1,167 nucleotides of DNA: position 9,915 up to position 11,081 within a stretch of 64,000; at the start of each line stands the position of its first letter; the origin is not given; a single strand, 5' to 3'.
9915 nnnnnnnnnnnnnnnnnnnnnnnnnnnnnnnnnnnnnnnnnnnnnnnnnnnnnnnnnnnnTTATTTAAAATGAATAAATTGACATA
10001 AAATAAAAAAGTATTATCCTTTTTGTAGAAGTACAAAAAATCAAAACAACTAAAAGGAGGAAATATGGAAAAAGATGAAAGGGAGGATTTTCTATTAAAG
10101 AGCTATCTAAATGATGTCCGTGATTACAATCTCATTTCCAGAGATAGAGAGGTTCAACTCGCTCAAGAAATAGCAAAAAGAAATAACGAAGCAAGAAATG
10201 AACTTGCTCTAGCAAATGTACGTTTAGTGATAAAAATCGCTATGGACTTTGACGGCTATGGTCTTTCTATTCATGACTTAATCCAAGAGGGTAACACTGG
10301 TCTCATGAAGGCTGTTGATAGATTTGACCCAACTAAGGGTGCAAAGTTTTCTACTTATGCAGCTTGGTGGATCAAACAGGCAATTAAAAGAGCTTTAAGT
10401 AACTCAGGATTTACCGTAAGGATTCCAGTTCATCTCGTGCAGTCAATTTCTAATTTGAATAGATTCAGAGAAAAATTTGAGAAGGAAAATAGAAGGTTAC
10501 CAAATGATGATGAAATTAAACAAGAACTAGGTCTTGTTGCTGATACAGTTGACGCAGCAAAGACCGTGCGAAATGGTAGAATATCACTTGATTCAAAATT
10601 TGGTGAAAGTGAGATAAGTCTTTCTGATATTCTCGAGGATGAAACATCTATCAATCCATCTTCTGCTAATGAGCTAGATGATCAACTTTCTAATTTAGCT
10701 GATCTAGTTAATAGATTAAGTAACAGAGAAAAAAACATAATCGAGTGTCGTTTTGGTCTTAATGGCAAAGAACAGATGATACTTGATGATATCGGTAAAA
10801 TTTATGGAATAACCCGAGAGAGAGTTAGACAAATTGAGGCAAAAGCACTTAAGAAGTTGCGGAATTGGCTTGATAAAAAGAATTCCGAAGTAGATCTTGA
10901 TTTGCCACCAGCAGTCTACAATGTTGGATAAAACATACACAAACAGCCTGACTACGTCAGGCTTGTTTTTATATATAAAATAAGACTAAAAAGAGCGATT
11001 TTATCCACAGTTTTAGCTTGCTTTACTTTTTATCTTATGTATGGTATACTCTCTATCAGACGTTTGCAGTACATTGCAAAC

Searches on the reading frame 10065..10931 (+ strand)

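Call 10: search_protein_families(library=pfam, proteins=[window:10065-10931:+], max_evalue=0.001)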
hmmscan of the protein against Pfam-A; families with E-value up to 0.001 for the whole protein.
window:10065-10931:+ (288 aa): 4 families
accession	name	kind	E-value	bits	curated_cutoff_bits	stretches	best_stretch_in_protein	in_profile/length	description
PF04542.20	Sigma70_r2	-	1.1e-19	70.4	24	1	50-112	4-66/71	Sigma-70 region 2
PF04545.22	Sigma70_r4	-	1.3e-15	57.1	24.1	1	216-267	3-50/50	Sigma-70, region 4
PF04539.22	Sigma70_r3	-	4.2e-07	30.4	25.3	1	128-199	3-75/78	Sigma-70 region 3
PF00140.25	Sigma70_r1_2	-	3.2e-05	24.3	22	1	11-38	3-30/34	Sigma-70 factor, region 1.2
